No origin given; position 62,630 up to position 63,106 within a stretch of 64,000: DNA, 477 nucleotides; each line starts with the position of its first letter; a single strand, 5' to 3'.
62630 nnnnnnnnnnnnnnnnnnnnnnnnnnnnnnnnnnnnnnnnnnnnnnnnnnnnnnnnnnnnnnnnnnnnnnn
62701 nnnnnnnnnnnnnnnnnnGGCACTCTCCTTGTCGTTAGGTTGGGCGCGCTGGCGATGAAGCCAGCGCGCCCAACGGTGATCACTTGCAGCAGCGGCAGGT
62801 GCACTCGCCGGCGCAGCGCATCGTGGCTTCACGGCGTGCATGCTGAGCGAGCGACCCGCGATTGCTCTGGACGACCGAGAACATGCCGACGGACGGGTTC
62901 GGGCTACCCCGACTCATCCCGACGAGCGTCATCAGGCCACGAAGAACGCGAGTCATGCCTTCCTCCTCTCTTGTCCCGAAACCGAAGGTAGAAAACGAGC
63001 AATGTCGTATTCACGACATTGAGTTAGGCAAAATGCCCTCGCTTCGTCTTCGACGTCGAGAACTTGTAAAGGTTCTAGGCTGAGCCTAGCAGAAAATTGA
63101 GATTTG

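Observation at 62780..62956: Unannotated 58-aa ORF with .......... C-terminus immediately upstream of the rSAM gene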

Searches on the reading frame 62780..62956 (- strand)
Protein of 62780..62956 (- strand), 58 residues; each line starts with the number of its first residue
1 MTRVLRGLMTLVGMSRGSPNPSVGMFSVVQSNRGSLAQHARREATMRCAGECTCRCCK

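Call 4: search_protein_families(library=ncbifam, proteins=[window:62780-62956:-], max_evalue=0.01)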
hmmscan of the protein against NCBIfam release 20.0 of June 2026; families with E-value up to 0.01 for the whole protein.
window:62780-62956:- (58 aa): 0 families

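Call 5: search_protein_families(library=pfam, proteins=[window:62780-62956:-], max_evalue=0.01)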
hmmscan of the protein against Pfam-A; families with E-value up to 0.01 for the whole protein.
window:62780-62956:- (58 aa): 0 families

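Call 6: find_homologous_proteins(query=window:62780-62956:-, max_evalue=10)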
Query window:62780-62956:- (58 aa): 2 proteins with E <= 10 among 2 candidates.
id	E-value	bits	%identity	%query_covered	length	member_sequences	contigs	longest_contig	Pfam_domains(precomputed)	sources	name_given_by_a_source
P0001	3.8e-31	122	100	100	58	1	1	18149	-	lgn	-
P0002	3.6e-22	94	81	100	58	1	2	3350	-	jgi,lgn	jgi:hypothetical protein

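Call 31: find_encoding_contigs(protein=P0002, flank=5000, max_places=4)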
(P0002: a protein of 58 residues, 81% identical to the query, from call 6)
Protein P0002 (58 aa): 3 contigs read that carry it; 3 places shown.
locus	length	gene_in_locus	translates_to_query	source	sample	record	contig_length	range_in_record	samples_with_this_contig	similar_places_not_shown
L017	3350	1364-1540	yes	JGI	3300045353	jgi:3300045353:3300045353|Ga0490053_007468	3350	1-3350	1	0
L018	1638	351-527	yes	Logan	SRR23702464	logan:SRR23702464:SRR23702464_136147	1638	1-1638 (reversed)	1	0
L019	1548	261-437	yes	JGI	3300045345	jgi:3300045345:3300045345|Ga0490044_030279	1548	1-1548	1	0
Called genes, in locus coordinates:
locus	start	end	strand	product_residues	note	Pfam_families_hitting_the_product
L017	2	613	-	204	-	?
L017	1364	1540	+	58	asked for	-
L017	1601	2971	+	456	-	PF04055:Radical_SAM, PF05402:PqqD (weak)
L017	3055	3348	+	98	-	?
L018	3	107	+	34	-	?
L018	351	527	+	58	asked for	-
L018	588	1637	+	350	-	?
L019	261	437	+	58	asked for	-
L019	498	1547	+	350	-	?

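Call 32: find_encoding_contigs(protein=P0001, flank=3000, max_places=3)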
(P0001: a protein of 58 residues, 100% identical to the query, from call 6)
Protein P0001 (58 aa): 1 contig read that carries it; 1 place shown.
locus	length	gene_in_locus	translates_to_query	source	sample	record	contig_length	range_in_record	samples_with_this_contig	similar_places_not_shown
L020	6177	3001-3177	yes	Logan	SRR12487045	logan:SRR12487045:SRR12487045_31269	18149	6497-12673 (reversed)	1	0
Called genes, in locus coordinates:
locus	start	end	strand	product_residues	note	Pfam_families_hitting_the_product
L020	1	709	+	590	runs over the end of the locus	PF04055:Radical_SAM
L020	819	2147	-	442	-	-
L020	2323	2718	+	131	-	PF22677:Ble-like_N (weak), PF00903:Glyoxalase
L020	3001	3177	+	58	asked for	-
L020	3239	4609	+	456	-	PF04055:Radical_SAM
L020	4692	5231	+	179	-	-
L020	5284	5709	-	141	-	PF08570:DUF1761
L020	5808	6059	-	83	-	-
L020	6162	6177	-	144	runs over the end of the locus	-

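Call 39: search_protein_representatives(alignment_id=A2)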
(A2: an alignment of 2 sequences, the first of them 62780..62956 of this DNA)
Query: 2 sequences, 58 profile positions. Proteins with E-value up to 0.001 (for the whole library): 10; up to 1e-10: 2; up to 1e-30: 1. The best 10 are listed.
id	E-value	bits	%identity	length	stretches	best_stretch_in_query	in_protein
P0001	5.5e-37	141.6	-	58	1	1-58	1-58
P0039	1.5e-11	60.2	-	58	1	17-58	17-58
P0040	3.8e-10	55.7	-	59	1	21-58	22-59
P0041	4.1e-08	49.2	-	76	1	15-58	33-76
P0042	5.9e-06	42.3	-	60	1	18-58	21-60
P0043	3.5e-05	39.8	-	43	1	16-58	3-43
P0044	1.1e-04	38.2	-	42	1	22-58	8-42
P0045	1.5e-04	37.7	-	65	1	21-58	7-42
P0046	3.8e-04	36.5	-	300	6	10-28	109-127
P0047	4.8e-04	36.1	-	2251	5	18-53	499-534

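Call 51: search_protein_families(library=ncbifam, proteins=[window:62780-62956:-, P0040, P0042, P0043, P0041], max_evalue=10)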
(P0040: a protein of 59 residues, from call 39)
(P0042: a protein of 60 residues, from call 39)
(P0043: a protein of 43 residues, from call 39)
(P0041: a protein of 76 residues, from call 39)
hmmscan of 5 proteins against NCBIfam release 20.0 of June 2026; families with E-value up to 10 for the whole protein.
window:62780-62956:- (58 aa): 0 families

P0040 (59 aa): 0 families

P0042 (60 aa): 0 families

P0043 (43 aa): 0 families

P0041 (76 aa): 0 families
